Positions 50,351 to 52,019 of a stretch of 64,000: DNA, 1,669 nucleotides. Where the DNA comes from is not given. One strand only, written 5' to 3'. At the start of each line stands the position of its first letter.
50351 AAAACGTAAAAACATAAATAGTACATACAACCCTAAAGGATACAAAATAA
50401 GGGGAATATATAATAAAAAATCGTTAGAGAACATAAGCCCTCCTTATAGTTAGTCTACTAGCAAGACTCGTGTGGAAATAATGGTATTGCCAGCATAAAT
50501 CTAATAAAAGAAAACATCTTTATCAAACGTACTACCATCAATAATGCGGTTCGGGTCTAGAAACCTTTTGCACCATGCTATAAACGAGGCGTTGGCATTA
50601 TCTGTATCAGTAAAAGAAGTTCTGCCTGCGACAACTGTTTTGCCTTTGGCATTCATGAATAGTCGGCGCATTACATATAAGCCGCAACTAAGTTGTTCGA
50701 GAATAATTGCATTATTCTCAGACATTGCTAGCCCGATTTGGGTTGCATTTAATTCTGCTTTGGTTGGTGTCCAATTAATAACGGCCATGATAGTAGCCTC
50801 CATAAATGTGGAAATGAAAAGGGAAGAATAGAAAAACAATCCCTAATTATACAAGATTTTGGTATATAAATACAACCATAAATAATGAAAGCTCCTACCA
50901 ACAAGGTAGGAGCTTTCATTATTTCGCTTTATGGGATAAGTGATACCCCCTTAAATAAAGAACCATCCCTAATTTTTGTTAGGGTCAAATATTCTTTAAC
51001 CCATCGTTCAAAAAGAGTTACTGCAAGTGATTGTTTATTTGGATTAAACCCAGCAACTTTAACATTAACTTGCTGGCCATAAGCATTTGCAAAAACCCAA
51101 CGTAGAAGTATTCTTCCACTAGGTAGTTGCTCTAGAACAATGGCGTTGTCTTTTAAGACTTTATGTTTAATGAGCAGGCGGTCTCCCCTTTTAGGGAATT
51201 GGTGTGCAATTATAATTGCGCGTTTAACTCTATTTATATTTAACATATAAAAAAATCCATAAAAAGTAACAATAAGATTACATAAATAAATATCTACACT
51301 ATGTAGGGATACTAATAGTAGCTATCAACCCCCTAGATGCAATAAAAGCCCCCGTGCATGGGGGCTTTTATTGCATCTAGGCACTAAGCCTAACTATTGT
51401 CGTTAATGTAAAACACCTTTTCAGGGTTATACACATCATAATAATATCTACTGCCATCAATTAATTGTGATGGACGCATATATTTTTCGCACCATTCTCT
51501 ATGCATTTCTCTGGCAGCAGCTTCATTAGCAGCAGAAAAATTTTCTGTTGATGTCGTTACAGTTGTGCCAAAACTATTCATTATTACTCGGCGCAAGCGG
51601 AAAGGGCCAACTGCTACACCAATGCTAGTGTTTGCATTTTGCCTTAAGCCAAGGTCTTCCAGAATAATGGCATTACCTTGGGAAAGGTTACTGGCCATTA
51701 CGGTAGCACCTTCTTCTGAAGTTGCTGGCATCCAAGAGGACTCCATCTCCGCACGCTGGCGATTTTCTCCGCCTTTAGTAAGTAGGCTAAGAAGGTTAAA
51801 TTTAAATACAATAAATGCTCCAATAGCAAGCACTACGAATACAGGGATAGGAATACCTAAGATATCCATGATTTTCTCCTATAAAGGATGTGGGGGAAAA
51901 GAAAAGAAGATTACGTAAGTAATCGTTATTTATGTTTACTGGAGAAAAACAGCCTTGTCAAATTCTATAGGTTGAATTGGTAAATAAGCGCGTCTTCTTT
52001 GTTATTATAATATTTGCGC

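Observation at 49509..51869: Array 2 of the same family: five tandem minus-strand paralogs inserted between rimI and miaB, with long perfect hairpins after four of them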

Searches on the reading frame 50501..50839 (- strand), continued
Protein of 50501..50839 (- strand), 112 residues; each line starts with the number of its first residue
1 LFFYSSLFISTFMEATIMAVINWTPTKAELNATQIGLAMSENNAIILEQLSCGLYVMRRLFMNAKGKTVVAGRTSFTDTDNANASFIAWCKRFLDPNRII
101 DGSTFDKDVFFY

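Call 57: fold_search(model_id=the predicted structure, library=viral)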
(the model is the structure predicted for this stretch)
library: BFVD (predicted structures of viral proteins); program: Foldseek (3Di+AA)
matches with E <= 10: 1534; with E <= 0.001: 0
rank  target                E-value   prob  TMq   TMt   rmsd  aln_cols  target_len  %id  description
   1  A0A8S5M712            6.5e-03  1.00  0.59  0.18  11.2        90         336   11  Uncharacterized protein [Siphoviridae sp. ctrgt10]
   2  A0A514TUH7            9.2e-03  1.00  0.44  0.49   3.8        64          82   12  Uncharacterized protein [Aeromonas phage PS1]
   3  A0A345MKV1            1.2e-02  1.00  0.56  0.53   5.0        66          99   17  (no name in the UniProt tables at hand)
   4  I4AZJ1                1.7e-02  1.00  0.53  0.57   4.0        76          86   17  (no name in the UniProt tables at hand)
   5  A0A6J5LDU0            2.1e-02  1.00  0.46  0.60   3.1        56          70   12  Uncharacterized protein [uncultured Caudovirales phage]
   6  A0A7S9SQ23            3.9e-02  1.00  0.53  0.71   3.1        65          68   14  (no name in the UniProt tables at hand)
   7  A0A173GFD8            4.1e-02  0.97  0.42  0.23   7.6        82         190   12  Uncharacterized protein [Erwinia phage vB_EamM_Deimos-Minion]
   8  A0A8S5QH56            4.1e-02  0.77  0.32  0.17  12.2        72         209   12  Uncharacterized protein [Myoviridae sp. ctdNl2]
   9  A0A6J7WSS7            4.6e-02  1.00  0.53  0.70   4.9        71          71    7  Uncharacterized protein [uncultured Caudovirales phage]
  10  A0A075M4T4            4.9e-02  1.00  0.44  0.54   3.5        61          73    8  Uncharacterized protein [Bacillus phage Riley]
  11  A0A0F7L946            5.4e-02  1.00  0.47  0.64   2.8        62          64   13  Uncharacterized protein [uncultured marine virus]
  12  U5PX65                5.4e-02  0.98  0.45  0.55   7.7        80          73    9  Uncharacterized protein [Bacillus phage Slash]
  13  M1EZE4                5.8e-02  1.00  0.50  0.56   3.3        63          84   16  Uncharacterized protein [Cronobacter phage CR9]
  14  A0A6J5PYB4            5.8e-02  1.00  0.47  0.68   3.0        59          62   12  Uncharacterized protein [uncultured Caudovirales phage]
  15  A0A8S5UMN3            5.8e-02  0.69  0.30  0.38   5.6        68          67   16  BssS protein family protein [Myoviridae sp. ctCo31]
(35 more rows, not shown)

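Call 90: find_related_loci(query=window:50501-50788:-, collection=viral_contigs, flank=5000)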
Query window:50501-50788:- (95 aa) in viral_contigs; peptide patterns used: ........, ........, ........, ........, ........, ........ (x = any residue, [..] = any of these).
15 stretches matched a pattern, but none encodes a relative of the query by tblastn (E <= 1e-3).

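Call 92: search_dna_similar(query=P0016, collection=phages, mode=protein, max_evalue=0.01)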
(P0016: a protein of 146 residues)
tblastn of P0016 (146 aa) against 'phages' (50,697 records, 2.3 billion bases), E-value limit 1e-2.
No match.

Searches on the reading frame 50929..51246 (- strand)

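Call 5: search_protein_families(library=pfam, proteins=[window:50929-51246:-], max_evalue=1)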
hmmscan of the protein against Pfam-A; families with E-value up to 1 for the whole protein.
window:50929-51246:- (105 aa): 0 families

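Call 9: search_protein_families(library=ncbifam, proteins=[window:50929-51246:-], max_evalue=1)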
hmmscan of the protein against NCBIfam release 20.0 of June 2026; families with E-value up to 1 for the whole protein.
window:50929-51246:- (105 aa): 0 families

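Call 10: search_protein_families(library=phrogs, proteins=[window:50929-51246:-], max_evalue=1)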
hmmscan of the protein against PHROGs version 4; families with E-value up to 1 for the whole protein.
window:50929-51246:- (105 aa): 1 family
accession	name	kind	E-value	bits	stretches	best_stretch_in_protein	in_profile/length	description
phrog_33816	-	unknown function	0.099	13.7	1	29-56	39-66/72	-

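Call 52: search_protein_families(library=padloc, proteins=[window:50929-51246:-], max_evalue=1)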
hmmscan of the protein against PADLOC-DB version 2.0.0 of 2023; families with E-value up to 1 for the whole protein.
window:50929-51246:- (105 aa): 0 families

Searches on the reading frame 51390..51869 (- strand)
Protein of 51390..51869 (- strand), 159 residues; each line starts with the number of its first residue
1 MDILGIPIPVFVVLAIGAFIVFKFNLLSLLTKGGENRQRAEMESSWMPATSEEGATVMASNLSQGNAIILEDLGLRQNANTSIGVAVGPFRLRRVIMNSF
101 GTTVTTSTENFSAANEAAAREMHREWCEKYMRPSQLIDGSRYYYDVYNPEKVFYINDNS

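Call 5: search_protein_families(library=pfam, proteins=[window:51390-51869:-], max_evalue=1)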
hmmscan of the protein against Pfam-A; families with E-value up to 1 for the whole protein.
window:51390-51869:- (159 aa): 1 family
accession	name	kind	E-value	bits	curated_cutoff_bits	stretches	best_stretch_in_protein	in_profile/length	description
PF15183.11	MRAP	-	0.21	12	27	1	9-42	41-72/89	Melanocortin-2 receptor accessory protein family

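Call 9: search_protein_families(library=ncbifam, proteins=[window:51390-51869:-], max_evalue=1)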
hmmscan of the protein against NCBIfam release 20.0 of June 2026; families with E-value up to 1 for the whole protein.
window:51390-51869:- (159 aa): 0 families

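Call 10: search_protein_families(library=phrogs, proteins=[window:51390-51869:-], max_evalue=1)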
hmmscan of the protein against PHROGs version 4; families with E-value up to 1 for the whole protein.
window:51390-51869:- (159 aa): 1 family
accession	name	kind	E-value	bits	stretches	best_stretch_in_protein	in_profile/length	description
phrog_30085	-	unknown function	0.13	12.4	1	51-108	84-142/262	-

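Call 11: find_encoding_contigs(protein=window:51390-51869:-, flank=10000)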
Protein window:51390-51869:- (159 aa): 1 contig read that carries it; 1 place shown.
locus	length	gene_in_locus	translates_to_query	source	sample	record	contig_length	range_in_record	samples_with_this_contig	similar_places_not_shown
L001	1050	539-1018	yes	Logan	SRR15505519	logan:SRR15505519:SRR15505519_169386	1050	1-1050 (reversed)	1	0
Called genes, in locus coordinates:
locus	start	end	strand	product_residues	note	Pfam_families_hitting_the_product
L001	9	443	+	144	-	PF00583:Acetyltransf_1, PF13673:Acetyltransf_10, PF13508:Acetyltransf_7, PF08445:FR47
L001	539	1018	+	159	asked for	-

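Call 13: find_homologous_proteins(query=A2, max_evalue=0.01)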
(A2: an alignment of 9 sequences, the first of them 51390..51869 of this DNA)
Query A2 (9 sequences) (159 aa, profile of the alignment): 5 proteins with E <= 0.01 among 1066 candidates.
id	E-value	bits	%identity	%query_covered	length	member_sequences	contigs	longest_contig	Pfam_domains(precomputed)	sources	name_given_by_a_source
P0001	1.7e-34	136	100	100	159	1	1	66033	-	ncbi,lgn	-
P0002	1.0e-32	131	-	-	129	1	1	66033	-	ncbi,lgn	-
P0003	4.9e-25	106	20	67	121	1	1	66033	-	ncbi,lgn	-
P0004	6.0e-25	105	-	-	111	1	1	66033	-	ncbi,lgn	-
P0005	1.2e-18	85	-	-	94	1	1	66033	-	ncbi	-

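Call 38: find_homologous_proteins(query=A4, max_evalue=0.1)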
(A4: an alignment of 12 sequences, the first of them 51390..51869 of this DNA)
Query A4 (12 sequences) (159 aa, profile of the alignment): 4 proteins with E <= 0.1 among 2241 candidates.
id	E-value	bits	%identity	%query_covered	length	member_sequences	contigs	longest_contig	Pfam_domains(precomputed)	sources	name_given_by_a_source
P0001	1.2e-33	134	100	100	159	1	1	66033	-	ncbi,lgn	-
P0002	3.0e-29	119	39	11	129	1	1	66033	-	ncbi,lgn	-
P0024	1.9e-26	110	20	87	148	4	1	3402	-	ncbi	-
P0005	1.6e-15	75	-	-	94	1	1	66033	-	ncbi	-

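Call 39: search_solved_structures(query=A4, max_evalue=10, show_alignments=2)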
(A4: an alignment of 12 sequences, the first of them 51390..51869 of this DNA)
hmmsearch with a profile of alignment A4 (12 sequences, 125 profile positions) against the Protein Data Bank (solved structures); distinct sequences matched with E-value up to 10: 1.
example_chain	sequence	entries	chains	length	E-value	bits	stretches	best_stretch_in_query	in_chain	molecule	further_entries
1qlw_A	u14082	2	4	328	0.18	15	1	43-85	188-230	ESTERASE | CARBOXYLESTERASE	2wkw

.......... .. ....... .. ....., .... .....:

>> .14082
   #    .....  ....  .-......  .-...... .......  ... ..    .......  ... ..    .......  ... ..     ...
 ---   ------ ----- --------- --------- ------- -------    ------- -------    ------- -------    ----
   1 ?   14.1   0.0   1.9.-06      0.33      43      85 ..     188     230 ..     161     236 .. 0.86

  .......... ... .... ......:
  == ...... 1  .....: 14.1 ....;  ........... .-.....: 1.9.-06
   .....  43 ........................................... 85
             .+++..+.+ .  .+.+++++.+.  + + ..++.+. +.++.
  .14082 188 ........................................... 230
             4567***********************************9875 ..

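Call 52: search_protein_families(library=padloc, proteins=[window:51390-51869:-], max_evalue=1)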
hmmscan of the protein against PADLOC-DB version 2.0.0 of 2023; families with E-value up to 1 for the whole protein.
window:51390-51869:- (159 aa): 0 families

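Call 74: predict_structure(alignment_id=A6)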
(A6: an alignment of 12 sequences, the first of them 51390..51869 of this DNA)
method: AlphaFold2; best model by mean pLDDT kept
length: 159 residues; sequences in the alignment: 12
mean_pLDDT: 83.9   pTM: 0.68
mean pLDDT of the five models: 83.9, 83.4, 83.4, 82.1, 81.6
residues with pLDDT >= 90: 82; 70-90: 47; 50-70: 20; < 50: 10
segments of 3 or more residues with pLDDT < 50: 151-159
pLDDT, mean of each block of 10 residues (from residue 1): 78 95 89 81 88 90 96 73 65 94 93 93 98 94 67 43
secondary structure, 60 per line:
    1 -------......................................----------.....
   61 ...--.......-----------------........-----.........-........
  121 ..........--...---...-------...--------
elements in order: H8-45 E56-63 E66-72 E90-97 E103-111 H113-130

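Call 91: search_dna_similar(query=window:51390-51869:-, collection=plasmids, mode=protein, max_evalue=0.01)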
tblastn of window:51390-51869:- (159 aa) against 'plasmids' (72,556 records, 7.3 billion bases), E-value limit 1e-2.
No match.
